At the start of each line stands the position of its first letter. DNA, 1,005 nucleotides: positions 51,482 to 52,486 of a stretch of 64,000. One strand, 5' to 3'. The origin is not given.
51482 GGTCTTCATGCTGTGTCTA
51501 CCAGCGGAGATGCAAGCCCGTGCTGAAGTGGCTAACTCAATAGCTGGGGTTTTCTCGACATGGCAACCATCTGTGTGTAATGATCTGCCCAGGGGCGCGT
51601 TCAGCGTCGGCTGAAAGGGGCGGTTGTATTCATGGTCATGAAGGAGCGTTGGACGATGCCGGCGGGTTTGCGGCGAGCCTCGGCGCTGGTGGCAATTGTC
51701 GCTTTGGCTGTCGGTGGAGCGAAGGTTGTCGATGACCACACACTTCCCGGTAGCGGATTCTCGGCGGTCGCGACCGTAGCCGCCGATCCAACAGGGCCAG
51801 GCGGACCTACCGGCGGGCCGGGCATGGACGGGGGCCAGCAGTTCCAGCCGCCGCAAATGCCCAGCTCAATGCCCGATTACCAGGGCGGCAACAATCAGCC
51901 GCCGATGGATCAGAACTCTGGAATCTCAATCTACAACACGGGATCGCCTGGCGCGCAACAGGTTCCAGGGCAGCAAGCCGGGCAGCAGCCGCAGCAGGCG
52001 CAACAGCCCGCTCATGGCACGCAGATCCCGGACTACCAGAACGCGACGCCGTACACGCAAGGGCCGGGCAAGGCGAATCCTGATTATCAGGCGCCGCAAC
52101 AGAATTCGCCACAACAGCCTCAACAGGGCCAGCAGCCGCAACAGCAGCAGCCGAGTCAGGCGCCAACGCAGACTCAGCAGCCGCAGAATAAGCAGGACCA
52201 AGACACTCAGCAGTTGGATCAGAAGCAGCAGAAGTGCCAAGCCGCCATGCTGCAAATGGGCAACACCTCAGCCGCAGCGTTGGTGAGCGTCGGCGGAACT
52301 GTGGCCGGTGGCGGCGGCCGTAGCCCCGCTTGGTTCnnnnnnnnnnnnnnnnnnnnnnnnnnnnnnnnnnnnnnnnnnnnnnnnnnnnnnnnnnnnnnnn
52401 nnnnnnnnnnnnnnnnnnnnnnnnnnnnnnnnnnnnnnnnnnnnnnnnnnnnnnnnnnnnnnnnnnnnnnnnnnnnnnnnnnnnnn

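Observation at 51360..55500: AT-rich accessory (moron) island inside prophage B encoding secreted and membrane proteins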

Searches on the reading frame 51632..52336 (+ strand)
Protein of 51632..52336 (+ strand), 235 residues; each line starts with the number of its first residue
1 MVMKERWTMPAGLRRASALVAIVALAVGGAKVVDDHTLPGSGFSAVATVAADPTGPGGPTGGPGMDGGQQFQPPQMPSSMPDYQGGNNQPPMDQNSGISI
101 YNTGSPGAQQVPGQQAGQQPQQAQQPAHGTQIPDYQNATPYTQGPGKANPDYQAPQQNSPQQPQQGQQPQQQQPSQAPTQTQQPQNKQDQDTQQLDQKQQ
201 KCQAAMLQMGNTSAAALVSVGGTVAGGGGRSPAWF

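Call 26: search_dna_similar(query=window:51632-52336:+, collection=phages, mode=protein, max_rows=60)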
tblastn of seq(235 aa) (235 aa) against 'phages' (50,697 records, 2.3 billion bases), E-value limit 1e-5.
Records with a match: 23; places in all: 25; records where one place covers at least 80% of the query: 0.
Best place of each record, by identity: >=99% 4; 95-99% 1; 80-90% 10; 60-80% 8.
By first word of the organism name: Mycobacterium 23.
By host as written in the record: Mycobacterium abscessus GD43A 3; Mycobacterium abscessus GD100A 1; Mycobacterium abscessus GD33 1; Mycobacterium abscessus CCUG48898T 1; Mycobacterium abscessus GD91 1; Mycobacterium abscessus T49 1; Mycobacterium abscessus GD88 1; Mycobacterium abscessus T48 1; and 13 more.
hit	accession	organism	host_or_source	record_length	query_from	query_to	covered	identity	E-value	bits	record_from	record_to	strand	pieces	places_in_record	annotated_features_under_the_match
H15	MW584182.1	Mycobacterium phage prophiGD43A-3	Mycobacterium abscessus GD43A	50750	1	152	65%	100.0%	2e-35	138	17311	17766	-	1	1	31: membrane protein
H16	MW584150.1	Mycobacterium phage prophi100A-2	Mycobacterium abscessus GD100A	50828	1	152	65%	100.0%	2e-35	138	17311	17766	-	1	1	31: membrane protein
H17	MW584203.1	Mycobacterium phage prophiGD33-1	Mycobacterium abscessus GD33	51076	1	152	65%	100.0%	2e-35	138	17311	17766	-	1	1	31: membrane protein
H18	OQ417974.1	Mycobacterium phage prophiCCUG48898T-1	Mycobacterium abscessus CCUG48898T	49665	1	152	65%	99.3%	1e-34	136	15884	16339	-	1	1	29: hypothetical protein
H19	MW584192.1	Mycobacterium phage prophi91-1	Mycobacterium abscessus GD91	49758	1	152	65%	98.0%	3e-32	129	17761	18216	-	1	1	32: membrane protein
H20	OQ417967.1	Mycobacterium phage prophiT49-1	Mycobacterium abscessus T49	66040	1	152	65%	86.8%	6e-27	114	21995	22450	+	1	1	42: hypothetical protein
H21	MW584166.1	Mycobacterium phage prophi88-1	Mycobacterium abscessus GD88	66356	1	152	65%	84.9%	5e-27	114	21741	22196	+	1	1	43: hypothetical protein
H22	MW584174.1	Mycobacterium phage prophi_GD43-6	Mycobacterium abscessus GD43A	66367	1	152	65%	84.9%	5e-27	114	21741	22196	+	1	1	43: hypothetical protein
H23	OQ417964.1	Mycobacterium phage prophiT48-1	Mycobacterium abscessus T48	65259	1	152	65%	84.3%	7e-26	110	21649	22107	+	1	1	44: hypothetical protein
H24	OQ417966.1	Mycobacterium phage prophiT36-1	Mycobacterium abscessus T36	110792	1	152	65%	84.3%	7e-26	110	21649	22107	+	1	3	44: hypothetical protein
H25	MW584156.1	Mycobacterium phage prophiGD44-1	Mycobacterium abscessus GD44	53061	1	152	65%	82.5%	1e-26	112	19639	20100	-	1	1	34: membrane protein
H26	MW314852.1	Mycobacterium phage phiGD57-1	GD35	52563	1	152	65%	81.8%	9e-26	110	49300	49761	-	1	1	65: hypothetical protein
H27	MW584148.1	Mycobacterium phage prophiGD25-1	Mycobacterium abscessus GD25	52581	1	152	65%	81.8%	9e-26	110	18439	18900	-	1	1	31: hypothetical protein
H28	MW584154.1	Mycobacterium phage prophiGD39-2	Mycobacterium abscessus GD39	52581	1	152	65%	81.8%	9e-26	110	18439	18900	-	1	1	31: membrane protein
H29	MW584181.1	Mycobacterium phage prophi57-1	Mycobacterium abscessus GD57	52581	1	152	65%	81.8%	9e-26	110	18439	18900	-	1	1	31: hypothetical protein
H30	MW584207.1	Mycobacterium phage prophiGD12-2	Mycobacterium abscessus GD12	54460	3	152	64%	74.2%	4e-15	79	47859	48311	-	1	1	80: meltallopeptidase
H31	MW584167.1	Mycobacterium phage prophiGD43A-5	Mycobacterium abscessus GD43A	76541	10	152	61%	66.2%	1e-11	69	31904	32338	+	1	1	63: hypothetical protein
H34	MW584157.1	Mycobacterium phage prophi68-1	Mycobacterium abscessus GD68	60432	83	152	30%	67.1%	8e-11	67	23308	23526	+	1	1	40: membrane protein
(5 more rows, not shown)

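Call 27: get_annotated_region(hit=H21, flank=3500)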
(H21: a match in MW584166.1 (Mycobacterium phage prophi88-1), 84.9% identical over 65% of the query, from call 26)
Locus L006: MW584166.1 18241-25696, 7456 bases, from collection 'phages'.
description: Mycobacterium phage prophi88-1, complete genome.
organism: Mycobacterium phage prophi88-1 (NCBI taxid 2813223)
taxonomy: Viruses; Duplodnaviria; Heunggongvirae; Uroviricota; Caudoviricetes
host: Mycobacterium abscessus GD88; source: -; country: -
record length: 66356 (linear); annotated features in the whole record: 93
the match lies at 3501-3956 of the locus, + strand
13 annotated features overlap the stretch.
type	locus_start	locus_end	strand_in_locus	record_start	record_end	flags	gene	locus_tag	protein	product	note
CDS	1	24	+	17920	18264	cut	35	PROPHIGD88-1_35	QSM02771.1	hypothetical protein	-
CDS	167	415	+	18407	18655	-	36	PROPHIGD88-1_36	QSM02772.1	hypothetical protein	-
CDS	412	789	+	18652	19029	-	37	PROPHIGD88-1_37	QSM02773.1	hypothetical protein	-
CDS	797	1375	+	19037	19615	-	38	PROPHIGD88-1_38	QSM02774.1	DNA recombinase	-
CDS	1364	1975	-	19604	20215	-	39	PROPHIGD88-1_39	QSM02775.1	hypothetical protein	-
CDS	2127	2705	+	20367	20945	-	40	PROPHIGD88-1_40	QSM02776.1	hypothetical protein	-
CDS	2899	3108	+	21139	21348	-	41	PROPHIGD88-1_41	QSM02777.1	hypothetical protein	-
CDS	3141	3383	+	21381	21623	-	42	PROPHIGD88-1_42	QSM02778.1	hypothetical protein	-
CDS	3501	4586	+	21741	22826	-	43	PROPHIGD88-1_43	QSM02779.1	hypothetical protein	-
CDS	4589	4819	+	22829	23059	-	44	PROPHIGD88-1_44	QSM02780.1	hypothetical protein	-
CDS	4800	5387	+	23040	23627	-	45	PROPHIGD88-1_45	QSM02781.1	hypothetical protein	-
CDS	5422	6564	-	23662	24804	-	46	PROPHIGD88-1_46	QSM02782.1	hypothetical protein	-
CDS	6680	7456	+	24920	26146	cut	47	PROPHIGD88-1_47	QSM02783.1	DNA methylase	-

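Call 28: get_annotated_region(hit=H30, flank=3500)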
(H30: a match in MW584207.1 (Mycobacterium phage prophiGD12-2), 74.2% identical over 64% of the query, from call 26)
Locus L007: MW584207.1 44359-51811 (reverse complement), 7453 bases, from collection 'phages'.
description: Mycobacterium phage prophiGD12-2, complete genome.
organism: Mycobacterium phage prophiGD12-2 (NCBI taxid 2813240)
taxonomy: Viruses; Duplodnaviria; Heunggongvirae; Uroviricota; Caudoviricetes
host: Mycobacterium abscessus GD12; source: -; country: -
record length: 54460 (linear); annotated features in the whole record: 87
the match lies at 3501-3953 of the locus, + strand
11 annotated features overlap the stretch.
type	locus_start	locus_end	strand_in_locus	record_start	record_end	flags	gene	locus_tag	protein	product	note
CDS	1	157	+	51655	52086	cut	85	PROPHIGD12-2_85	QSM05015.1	hypothetical protein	-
CDS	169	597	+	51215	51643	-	84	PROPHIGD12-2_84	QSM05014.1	hypothetical protein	-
CDS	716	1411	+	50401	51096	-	83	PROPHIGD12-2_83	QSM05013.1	YcdA-like lipoprotein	-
CDS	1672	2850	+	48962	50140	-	82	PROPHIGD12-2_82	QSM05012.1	Fic family protein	-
CDS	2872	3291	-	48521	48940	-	81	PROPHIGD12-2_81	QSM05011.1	hypothetical protein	-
CDS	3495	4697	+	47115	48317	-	80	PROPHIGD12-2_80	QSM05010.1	meltallopeptidase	-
CDS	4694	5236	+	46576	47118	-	79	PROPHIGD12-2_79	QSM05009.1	meltalloproteinase inhibitor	-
CDS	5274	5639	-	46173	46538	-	78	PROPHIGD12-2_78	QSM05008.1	hypothetical protein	-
CDS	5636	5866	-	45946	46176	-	77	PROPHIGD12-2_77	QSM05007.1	holin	-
CDS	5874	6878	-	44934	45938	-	76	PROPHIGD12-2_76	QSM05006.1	lysin B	-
CDS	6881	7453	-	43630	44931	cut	75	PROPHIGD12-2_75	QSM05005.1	lysin A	-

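Call 29: get_annotated_region(hit=H31, flank=3500)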
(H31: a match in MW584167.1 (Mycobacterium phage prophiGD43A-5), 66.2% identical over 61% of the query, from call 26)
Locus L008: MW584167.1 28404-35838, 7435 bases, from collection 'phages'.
description: Mycobacterium phage prophiGD43A-5, complete genome.
organism: Mycobacterium phage prophiGD43A-5 (NCBI taxid 2813264)
taxonomy: Viruses; Duplodnaviria; Heunggongvirae; Uroviricota; Caudoviricetes
host: Mycobacterium abscessus GD43A; source: -; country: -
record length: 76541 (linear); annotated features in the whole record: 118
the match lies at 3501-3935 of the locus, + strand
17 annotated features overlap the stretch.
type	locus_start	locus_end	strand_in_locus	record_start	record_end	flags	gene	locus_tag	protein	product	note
CDS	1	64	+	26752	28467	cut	52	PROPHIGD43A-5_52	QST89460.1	Ro-like RNA binding protein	-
CDS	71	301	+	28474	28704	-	53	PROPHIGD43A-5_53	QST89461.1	hypothetical protein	-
CDS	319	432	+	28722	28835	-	54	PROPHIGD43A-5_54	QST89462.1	hypothetical protein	-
CDS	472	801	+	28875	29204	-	55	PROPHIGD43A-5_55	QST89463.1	hypothetical protein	-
CDS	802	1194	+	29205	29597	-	56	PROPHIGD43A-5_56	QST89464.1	hypothetical protein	-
CDS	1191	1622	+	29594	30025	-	57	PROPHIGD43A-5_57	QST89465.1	hypothetical protein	-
CDS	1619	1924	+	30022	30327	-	58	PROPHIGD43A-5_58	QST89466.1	hypothetical protein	-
CDS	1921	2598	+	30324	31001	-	59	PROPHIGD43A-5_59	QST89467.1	hypothetical protein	-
CDS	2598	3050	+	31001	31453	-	60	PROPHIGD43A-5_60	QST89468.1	hypothetical protein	-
CDS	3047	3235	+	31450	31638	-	61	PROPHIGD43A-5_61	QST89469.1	hypothetical protein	-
CDS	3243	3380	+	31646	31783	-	62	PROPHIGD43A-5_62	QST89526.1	hypothetical protein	-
CDS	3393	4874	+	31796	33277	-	63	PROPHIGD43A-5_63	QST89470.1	hypothetical protein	-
CDS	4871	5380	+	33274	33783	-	64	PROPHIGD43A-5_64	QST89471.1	hypothetical protein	-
CDS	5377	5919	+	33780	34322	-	65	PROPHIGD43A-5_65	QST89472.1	hypothetical protein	-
CDS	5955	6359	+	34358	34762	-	66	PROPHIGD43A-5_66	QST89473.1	hypothetical protein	-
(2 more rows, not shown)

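Call 30: get_annotated_region(hit=H34, flank=3500)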
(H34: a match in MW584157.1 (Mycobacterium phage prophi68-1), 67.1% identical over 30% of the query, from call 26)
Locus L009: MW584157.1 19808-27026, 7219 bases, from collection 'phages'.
description: Mycobacterium phage prophi68-1, complete genome.
organism: Mycobacterium phage prophi68-1 (NCBI taxid 2813220)
taxonomy: Viruses; Duplodnaviria; Heunggongvirae; Uroviricota; Caudoviricetes
host: Mycobacterium abscessus GD68; source: -; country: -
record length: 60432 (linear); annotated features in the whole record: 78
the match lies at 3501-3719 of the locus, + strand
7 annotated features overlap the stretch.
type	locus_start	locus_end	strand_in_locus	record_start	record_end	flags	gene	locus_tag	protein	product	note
CDS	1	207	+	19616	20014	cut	37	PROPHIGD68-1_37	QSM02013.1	HNH endonuclease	-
CDS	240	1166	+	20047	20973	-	38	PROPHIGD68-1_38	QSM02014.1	RepA-like replication initiator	-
CDS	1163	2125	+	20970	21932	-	39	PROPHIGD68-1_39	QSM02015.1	helix-turn-helix DNA binding protein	-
CDS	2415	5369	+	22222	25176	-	40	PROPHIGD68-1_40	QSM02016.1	membrane protein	-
CDS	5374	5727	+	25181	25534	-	41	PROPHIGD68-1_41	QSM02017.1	hypothetical protein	-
CDS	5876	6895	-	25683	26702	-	42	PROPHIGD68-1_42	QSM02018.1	GTP pyrophosphokinase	-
CDS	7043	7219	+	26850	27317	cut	43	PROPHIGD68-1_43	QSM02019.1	holin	-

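Call 36: search_protein_families(library=ncbifam, proteins=[L007:4694-5236:+, L006:4589-4819:+], max_evalue=0.01)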
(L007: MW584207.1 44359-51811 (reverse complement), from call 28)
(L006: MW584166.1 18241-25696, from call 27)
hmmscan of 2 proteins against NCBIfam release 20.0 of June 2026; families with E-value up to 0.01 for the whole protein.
L007:4694-5236:+ (180 aa): 0 families

L006:4589-4819:+ (76 aa): 0 families

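Call 60: search_protein_families(library=pfam, proteins=[L009:2415-5369:+], max_evalue=0.001)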
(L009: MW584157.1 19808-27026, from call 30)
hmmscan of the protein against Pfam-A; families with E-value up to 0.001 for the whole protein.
L009:2415-5369:+ (984 aa): 0 families

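Call 72: search_protein_families(library=pfam, proteins=[L007:4694-5236:+], max_evalue=0.01)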
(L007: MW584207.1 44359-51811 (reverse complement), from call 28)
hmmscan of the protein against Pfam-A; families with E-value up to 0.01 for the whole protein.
L007:4694-5236:+ (180 aa): 0 families
